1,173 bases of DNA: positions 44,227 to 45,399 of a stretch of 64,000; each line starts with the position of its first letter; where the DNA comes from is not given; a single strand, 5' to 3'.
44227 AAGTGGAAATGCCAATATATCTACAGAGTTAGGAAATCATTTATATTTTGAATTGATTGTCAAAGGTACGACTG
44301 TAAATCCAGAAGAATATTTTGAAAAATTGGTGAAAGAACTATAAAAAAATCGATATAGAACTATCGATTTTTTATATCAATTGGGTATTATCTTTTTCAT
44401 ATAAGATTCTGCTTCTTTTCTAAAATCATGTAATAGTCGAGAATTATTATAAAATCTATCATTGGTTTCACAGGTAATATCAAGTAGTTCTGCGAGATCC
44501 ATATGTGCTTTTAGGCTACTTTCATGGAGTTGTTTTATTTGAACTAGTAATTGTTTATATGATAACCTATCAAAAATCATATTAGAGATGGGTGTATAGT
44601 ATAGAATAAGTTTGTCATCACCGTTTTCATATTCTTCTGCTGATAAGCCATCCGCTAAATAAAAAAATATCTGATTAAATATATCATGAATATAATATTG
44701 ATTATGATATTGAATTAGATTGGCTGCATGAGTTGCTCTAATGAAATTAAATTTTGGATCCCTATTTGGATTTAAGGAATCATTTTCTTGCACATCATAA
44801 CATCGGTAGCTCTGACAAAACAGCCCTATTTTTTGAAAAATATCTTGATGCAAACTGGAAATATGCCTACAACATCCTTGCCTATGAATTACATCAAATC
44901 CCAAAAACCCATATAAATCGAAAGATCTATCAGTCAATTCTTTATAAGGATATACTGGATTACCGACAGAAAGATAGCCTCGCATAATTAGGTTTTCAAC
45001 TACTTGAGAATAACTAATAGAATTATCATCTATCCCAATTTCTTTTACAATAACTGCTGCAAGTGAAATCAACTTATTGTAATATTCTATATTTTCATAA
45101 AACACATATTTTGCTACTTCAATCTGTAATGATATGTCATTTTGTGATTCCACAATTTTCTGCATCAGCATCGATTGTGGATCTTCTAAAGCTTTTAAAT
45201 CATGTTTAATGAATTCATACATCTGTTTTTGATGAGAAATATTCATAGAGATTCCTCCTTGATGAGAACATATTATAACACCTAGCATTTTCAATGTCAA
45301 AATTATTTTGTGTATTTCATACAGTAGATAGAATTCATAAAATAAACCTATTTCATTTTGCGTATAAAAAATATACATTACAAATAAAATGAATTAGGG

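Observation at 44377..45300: Sporulation cluster spoIID, SpoIIQ-like, spoIIID, mbl split by an antisense gene with a textbook sigma-A promoter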

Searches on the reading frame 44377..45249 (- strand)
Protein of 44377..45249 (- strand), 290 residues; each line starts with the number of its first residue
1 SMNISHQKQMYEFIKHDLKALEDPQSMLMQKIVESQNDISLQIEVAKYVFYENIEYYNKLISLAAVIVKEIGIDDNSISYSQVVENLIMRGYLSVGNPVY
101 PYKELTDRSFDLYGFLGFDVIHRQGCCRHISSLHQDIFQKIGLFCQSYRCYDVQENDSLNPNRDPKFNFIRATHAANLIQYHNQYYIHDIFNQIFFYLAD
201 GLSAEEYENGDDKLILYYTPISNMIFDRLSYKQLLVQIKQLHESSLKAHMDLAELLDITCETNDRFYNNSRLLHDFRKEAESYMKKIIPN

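Call 3: search_protein_families(library=pfam, proteins=[window:44377-45249:-], max_evalue=1)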
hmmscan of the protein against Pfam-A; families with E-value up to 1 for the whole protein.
window:44377-45249:- (290 aa): 0 families

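Call 5: search_protein_families(library=ncbifam, proteins=[window:44377-45249:-], max_evalue=1)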
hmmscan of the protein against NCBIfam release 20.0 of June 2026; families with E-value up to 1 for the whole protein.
window:44377-45249:- (290 aa): 1 family
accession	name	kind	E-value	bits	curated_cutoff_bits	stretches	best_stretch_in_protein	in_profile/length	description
NF004647.0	PRK05990.1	equivalog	0.11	11.9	271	1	204-289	52-135/245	precorrin-2 C(20)-methyltransferase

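Call 6: search_solved_structures(query=window:44377-45249:-, max_evalue=10)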
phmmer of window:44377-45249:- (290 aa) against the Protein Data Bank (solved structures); distinct sequences matched with E-value up to 10: 1.
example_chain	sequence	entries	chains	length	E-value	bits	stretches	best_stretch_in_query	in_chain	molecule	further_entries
3r74_A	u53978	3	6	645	2.6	10.6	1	234-264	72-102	Anthranilate/para-aminobenzoate synthases component I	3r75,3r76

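Call 7: find_homologous_proteins(query=window:44377-45249:-)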
Query window:44377-45249:- (290 aa): 5 proteins with E <= 0.001 among 526 candidates.
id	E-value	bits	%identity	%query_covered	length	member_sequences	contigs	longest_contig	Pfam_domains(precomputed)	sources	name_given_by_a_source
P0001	2.4e-185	632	98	100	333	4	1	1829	-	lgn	-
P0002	1.3e-95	338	54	100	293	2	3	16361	-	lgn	-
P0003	3.6e-69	251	45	99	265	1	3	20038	-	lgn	-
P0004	5.7e-68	247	44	99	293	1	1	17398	-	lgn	-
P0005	3.6e-65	238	44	99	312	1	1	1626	-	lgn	-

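Call 9: find_encoding_contigs(protein=P0002, flank=8000, max_places=4)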
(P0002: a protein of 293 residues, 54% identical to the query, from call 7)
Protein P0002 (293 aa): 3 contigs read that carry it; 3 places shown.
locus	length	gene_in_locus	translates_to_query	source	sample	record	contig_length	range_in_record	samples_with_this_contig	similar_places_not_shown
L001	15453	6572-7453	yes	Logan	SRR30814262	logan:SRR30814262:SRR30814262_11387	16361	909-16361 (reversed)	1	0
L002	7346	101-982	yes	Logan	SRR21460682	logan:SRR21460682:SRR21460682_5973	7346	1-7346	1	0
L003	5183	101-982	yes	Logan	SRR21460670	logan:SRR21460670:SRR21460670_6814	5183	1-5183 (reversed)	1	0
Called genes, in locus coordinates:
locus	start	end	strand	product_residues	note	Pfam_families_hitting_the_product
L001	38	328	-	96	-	-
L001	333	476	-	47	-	-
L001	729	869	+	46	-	-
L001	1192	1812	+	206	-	PF00565:SNase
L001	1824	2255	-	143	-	PF00293:NUDIX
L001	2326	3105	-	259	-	-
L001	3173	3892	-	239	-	PF04239:DUF421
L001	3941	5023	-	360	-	PF00953:Glycos_transf_4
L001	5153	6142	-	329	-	PF06723:MreB_Mbl, PF00022:Actin (weak), PF00012:HSP70, PF06277:EutA (weak), PF14450:FtsA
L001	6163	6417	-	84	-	PF12116:SpoIIID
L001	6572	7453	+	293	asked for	-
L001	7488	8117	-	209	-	PF01551:Peptidase_M23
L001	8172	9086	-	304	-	PF08486:SpoIID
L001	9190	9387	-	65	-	PF06612:DUF1146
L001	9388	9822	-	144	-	PF02502:LacAB_rpiB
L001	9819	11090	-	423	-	PF02388:FemAB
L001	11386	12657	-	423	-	-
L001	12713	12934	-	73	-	PF01197:Ribosomal_L31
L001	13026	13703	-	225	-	PF00657:Lipase_GDSL, PF13472:Lipase_GDSL_2 (weak)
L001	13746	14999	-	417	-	PF00275:EPSP_synthase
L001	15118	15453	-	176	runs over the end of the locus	PF02659:Mntp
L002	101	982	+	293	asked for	-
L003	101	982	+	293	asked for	-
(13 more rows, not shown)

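Call 10: find_encoding_contigs(protein=P0003, flank=8000, max_places=4)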
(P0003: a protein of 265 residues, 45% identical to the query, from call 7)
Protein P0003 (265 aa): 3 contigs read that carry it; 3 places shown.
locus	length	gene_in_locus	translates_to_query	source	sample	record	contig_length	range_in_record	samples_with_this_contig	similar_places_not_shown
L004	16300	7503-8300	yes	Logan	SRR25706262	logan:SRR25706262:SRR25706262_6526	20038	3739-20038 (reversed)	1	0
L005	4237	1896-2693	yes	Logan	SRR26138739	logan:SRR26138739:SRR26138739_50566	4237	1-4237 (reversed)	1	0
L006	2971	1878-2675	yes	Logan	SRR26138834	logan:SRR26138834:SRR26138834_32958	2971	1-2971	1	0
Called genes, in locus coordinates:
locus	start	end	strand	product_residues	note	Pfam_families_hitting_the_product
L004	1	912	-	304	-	?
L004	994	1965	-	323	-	PF01553:Acyltransferase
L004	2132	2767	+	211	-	PF00565:SNase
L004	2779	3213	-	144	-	PF00293:NUDIX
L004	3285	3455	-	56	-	-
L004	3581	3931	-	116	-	-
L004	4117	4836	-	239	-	PF04239:DUF421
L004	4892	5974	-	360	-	PF00953:Glycos_transf_4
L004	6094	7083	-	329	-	PF06723:MreB_Mbl, PF00022:Actin (weak), PF00012:HSP70, PF06277:EutA (weak), PF14450:FtsA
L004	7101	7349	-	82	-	PF12116:SpoIIID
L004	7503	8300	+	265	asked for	-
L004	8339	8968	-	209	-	PF01551:Peptidase_M23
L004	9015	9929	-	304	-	PF08486:SpoIID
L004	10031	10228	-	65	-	PF06612:DUF1146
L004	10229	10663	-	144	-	PF02502:LacAB_rpiB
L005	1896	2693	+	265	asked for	-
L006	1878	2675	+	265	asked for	-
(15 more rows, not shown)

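Call 11: find_encoding_contigs(protein=P0004, flank=8000, max_places=4)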
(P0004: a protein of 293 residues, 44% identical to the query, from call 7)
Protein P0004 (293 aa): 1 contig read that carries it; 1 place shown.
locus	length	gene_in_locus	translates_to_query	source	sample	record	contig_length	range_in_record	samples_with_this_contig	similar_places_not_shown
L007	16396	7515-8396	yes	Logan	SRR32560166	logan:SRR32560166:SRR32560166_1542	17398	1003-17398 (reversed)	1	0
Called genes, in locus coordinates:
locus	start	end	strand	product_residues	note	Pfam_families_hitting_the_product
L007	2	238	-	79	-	?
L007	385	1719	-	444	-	PF01555:N6_N4_Mtase, PF01170:UPF0020 (faint)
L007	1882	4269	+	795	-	PF13589:HATPase_c_3, PF02518:HATPase_c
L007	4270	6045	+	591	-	-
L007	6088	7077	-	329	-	PF06723:MreB_Mbl, PF00022:Actin, PF00012:HSP70, PF06277:EutA (weak), PF11104:PilM_2 (faint), PF14450:FtsA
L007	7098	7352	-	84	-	PF12116:SpoIIID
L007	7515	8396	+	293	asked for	-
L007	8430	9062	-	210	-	PF01551:Peptidase_M23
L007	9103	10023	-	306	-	PF08486:SpoIID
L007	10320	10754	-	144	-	PF02502:LacAB_rpiB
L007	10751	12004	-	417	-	PF02388:FemAB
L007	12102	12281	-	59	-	-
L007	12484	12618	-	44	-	-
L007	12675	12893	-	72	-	PF01197:Ribosomal_L31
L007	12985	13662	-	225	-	PF00657:Lipase_GDSL, PF13472:Lipase_GDSL_2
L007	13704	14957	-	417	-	PF00275:EPSP_synthase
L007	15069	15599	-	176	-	PF02659:Mntp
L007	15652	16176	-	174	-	PF09551:Spore_II_R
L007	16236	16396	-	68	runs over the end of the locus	-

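Call 14: find_related_loci(query=A1, collection=genome_contigs, flank=8000)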
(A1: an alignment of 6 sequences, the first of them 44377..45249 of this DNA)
Query A1 (290 aa) in genome_contigs; peptide patterns used: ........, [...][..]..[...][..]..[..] (x = any residue, [..] = any of these).
70 stretches matched a pattern; 2 encode a relative of the query (tblastn E <= 1e-3); 2 distinct loci.
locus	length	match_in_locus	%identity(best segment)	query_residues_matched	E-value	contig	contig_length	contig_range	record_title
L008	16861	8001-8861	45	2-288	2e-78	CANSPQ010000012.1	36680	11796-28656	MAG TPA_asm: uncultured Bacillales bacterium isolate SRR15730548_bin.42_metawrap_v1.3_MAG genome assembly, contig: NODE.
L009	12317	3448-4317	46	2-288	3e-76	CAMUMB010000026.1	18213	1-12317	MAG TPA_asm: uncultured Bacillales bacterium isolate SRR14038239_bin.65_metawrap_v1.3_MAG genome assembly, contig: NODE.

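Call 21: predict_structure(alignment_id=A1)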
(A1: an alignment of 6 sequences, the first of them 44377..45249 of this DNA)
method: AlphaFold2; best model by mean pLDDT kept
length: 290 residues; sequences in the alignment: 6
mean_pLDDT: 35.1   pTM: 0.21
mean pLDDT of the five models: 35.1, 35.0, 33.3, 32.3, 31.7
residues with pLDDT >= 90: 0; 70-90: 0; 50-70: 3; < 50: 287
segments of 3 or more residues with pLDDT < 50: 1-274, 279-281, 283-290
pLDDT, mean of each block of 10 residues (from residue 1): 33 39 45 42 33 37 47 40 41 35 26 25 26 30 26 30 27 32 33 30 29 29 32 39 36 42 44 48 42
secondary structure, 60 per line:
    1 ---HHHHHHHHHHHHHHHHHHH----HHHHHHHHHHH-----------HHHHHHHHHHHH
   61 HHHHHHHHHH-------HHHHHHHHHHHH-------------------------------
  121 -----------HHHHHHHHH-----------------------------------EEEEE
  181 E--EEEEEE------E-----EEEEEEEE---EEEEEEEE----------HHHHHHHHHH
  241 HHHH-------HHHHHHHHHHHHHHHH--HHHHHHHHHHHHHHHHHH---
elements in order: H4-22 H27-37 H49-70 H78-89 H132-140 E176-181 E184-189 E202-209 E213-220 H231-244 H252-267 H270-287

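Call 22: search_protein_representatives(alignment_id=A1)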
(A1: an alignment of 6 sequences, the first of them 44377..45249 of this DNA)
Query: 6 sequences, 293 profile positions. Proteins with E-value up to 0.001 (for the whole library): 282; up to 1e-10: 174; up to 1e-30: 37. The best 150 are listed.
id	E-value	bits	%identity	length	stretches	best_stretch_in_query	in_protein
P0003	2.3e-125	434.3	-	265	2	1-183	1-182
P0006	1.4e-120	418.6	-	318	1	1-289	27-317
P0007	1.6e-93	329.8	-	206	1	88-292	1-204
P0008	7.2e-77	275.2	-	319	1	3-292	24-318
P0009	3.0e-68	246.9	-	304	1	10-290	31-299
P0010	7.6e-62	225.8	-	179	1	1-171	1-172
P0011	1.2e-58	215.3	-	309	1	20-291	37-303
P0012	2.3e-57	211.1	-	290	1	15-291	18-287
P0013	1.7e-56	208.3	-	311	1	4-290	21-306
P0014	1.3e-54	202.0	-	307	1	27-290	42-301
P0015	2.0e-52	194.9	-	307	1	6-290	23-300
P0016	6.4e-52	193.3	-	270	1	28-289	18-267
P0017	2.4e-50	188.1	-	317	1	11-291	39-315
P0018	6.0e-50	186.8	-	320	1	8-291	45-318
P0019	3.0e-47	177.9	-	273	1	21-289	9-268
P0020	1.7e-45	172.2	-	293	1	5-290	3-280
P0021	1.5e-44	169.1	-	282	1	6-290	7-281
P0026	1.2e-36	143.2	-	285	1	7-290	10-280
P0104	1.3e-18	83.9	-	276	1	41-288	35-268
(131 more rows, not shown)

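Call 26: search_solved_structures(query=A3, max_evalue=10, show_alignments=2)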
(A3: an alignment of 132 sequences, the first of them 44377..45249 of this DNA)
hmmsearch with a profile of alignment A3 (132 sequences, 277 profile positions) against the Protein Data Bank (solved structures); distinct sequences matched with E-value up to 10: 12.
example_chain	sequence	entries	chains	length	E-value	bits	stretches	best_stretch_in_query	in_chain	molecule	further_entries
9ugr_A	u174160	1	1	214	0.021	17.4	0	238-273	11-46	Syn-F4-Link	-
6y07_A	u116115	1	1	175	0.036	16.5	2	213-269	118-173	sohair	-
6zu5_LR0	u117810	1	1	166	0.11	15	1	215-273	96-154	eL19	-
5d4t_A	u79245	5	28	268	0.11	15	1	219-263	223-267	Uncharacterized protein MJ0489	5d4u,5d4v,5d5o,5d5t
6h2x_A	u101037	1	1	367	0.23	13.9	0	187-266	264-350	Chromosome partition protein MukB,Chromosome partition protein MukB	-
5j73_A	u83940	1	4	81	0.4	13.1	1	212-270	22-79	protein design 2L4HC2_9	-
7b5h_AE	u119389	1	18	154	0.44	13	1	207-271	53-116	All3316 protein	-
5j2l_B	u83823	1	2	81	0.55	12.7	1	211-270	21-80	protein design 2L4HC2_11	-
6dkm_B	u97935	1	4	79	0.74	12.3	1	214-256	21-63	DHD131_B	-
32pv_A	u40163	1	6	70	1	11.8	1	62-93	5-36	Cleavage stimulation factor subunit 1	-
4zry_B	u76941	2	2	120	4.1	9.8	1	211-265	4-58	Keratin, type II cytoskeletal 1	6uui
8w6e_A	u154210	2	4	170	5.6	9.4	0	237-271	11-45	HBC599 in complex with wFAP1.1 | wFAP1.1 structure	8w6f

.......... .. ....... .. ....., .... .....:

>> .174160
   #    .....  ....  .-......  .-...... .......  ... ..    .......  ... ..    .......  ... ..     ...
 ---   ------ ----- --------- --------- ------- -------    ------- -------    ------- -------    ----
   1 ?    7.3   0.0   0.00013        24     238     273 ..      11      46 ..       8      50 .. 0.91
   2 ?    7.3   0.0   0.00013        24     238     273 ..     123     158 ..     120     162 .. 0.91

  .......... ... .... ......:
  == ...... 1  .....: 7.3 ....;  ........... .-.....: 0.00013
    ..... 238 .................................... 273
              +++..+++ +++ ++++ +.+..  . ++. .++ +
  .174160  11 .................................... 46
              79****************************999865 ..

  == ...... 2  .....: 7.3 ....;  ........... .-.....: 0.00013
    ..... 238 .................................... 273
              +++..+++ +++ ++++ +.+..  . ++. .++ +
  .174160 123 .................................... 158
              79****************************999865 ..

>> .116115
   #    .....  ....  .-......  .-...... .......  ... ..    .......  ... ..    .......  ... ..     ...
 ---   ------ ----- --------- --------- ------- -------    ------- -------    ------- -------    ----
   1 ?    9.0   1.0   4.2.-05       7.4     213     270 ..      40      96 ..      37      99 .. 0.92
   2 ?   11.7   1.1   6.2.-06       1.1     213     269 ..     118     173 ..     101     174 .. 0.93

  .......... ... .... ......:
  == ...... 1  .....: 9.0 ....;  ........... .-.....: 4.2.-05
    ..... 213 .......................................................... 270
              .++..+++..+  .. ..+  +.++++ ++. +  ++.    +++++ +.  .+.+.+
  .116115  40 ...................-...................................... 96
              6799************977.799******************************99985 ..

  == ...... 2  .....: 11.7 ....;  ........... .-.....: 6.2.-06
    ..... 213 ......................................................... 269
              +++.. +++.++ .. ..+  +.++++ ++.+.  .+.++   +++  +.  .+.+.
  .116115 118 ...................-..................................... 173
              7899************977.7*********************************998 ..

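Call 27: search_protein_families(library=pfam, alignment_id=A3, max_evalue=0.1)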
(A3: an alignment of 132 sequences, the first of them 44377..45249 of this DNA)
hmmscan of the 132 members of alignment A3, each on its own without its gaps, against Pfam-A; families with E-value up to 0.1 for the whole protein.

A. member 1, window:44377-45249:- (290 aa): 0 families

B. families by the number of members that match (of 132 scanned): 65 families (the first 25 are shown)
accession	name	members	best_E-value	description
PF04473.18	DUF553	6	0.00051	Transglutaminase-like domain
PF00797.23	Acetyltransf_2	3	0.00085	N-acetyltransferase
PF25443.1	ANG-1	2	0.014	ANG-1-like domain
PF22440.1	SirC_C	1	7.5e-05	SirC C-terminal domain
PF22715.1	SNaCT9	1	0.00088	Short NACHT-associated C-Terminal domain, family 9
PF00351.26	Biopterin_H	1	0.001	Biopterin-dependent aromatic amino acid hydroxylase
PF03731.21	Ku_N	1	0.0015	Ku70/Ku80 N-terminal alpha/beta domain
PF10732.14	DUF2524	1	0.0028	Protein of unknown function (DUF2524)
PF16193.11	AAA_assoc_2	1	0.0031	AAA C-terminal domain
PF04525.18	LOR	1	0.0042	LURP-one-related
PF23238.1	DUF7068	1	0.0045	Domain of unknown function (DUF7068)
PF14527.11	LAGLIDADG_WhiA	1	0.0076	WhiA LAGLIDADG-like domain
PF17399.7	DUF5405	1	0.0077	Domain of unknown function (DUF5405)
PF12414.13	Fox-1_C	1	0.0081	Calcitonin gene-related peptide regulator C terminal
PF20728.2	Nairovirus_NSm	1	0.0086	Nairovirus NSm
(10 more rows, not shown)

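Call 28: find_homologous_proteins(query=A3, max_evalue=0.00001)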
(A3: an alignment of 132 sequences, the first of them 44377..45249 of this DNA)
Query A3 (132 sequences) (290 aa, profile of the alignment): 9 proteins with E <= 0.00001 among 2685 candidates.
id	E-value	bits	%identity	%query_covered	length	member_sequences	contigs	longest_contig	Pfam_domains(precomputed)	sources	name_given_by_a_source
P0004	1.6e-73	265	44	99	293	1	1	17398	-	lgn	-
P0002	8.3e-72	260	54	100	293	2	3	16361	-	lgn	-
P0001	1.8e-71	259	98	100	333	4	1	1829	-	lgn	-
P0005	4.7e-62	228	44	99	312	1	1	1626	-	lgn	-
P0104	4.1e-61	225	22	82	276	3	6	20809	-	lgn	-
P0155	6.0e-59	218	21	93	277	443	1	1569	-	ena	-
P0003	1.4e-57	213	45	99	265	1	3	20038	-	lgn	-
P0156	5.5e-57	211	23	82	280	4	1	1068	-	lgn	-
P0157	1.3e-55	207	21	82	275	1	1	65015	-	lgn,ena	-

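Call 30: find_encoding_contigs(protein=P0157, flank=8000, max_places=3)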
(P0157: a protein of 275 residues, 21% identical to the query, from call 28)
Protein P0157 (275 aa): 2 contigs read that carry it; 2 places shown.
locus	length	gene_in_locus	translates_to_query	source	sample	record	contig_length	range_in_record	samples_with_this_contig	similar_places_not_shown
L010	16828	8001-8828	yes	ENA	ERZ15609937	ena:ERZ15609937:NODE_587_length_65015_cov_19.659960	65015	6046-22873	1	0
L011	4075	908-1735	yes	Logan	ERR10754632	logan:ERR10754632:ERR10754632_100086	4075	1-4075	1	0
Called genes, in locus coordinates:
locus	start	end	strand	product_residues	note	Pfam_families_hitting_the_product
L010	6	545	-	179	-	PF00281:Ribosomal_L5, PF00673:Ribosomal_L5_C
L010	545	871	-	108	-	PF00467:KOW (weak), PF17136:ribosomal_L24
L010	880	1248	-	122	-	PF00238:Ribosomal_L14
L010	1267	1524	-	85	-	PF00366:Ribosomal_S17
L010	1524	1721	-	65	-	PF00831:Ribosomal_L29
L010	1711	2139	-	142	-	PF00252:Ribosomal_L16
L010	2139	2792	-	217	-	PF05316:VAR1 (faint), PF07650:KH_2, PF00189:Ribosomal_S3_C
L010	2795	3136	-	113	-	PF00237:Ribosomal_L22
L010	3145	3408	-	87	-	PF00203:Ribosomal_S19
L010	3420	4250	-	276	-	PF00181:Ribosomal_L2_N, PF03947:Ribosomal_L2_C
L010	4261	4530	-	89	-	PF00276:Ribosomal_L23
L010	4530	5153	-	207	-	PF00573:Ribosomal_L4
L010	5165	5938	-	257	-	PF00297:Ribosomal_L3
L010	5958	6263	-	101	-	PF00338:Ribosomal_S10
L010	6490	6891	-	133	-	-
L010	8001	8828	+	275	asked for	-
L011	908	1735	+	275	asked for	-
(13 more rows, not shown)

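Call 31: find_encoding_contigs(protein=P0104, flank=8000, max_places=3)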
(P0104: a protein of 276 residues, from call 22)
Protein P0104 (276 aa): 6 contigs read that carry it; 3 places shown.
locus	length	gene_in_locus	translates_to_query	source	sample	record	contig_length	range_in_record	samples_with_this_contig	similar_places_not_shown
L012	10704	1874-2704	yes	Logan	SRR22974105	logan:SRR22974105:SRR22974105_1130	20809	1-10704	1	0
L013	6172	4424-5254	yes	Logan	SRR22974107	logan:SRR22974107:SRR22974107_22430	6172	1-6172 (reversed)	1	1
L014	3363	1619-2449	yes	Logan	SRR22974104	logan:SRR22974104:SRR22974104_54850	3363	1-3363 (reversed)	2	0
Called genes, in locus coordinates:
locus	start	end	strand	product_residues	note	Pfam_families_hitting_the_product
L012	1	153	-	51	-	?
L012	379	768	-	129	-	-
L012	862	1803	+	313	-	PF00535:Glycos_transf_2, PF10111:Glyco_tranf_2_2 (weak), PF13641:Glyco_tranf_2_3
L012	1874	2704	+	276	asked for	-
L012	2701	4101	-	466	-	PF00037:Fer4 (faint), PF14697:Fer4_21 (faint), PF02906:Fe_hyd_lg_C, PF02256:Fe_hyd_SSU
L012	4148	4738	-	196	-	PF01832:Glucosaminidase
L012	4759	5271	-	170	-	PF06695:Sm_multidrug_ex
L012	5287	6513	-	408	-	PF06838:Met_gamma_lyase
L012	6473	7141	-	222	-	PF00106:adh_short, PF01370:Epimerase, PF02719:Polysacc_synt_2, PF08659:KR, PF13561:adh_short_C2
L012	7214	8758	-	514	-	PF13425:O-antigen_lig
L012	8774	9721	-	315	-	PF00535:Glycos_transf_2, PF10111:Glyco_tranf_2_2, PF13506:Glyco_transf_21 (weak), PF13641:Glyco_tranf_2_3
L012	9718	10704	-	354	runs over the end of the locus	PF13439:Glyco_transf_4 (weak), PF00534:Glycos_transf_1, PF13692:Glyco_trans_1_4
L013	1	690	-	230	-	?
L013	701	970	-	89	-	PF00276:Ribosomal_L23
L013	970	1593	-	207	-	PF00573:Ribosomal_L4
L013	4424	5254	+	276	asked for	-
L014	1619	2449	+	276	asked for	-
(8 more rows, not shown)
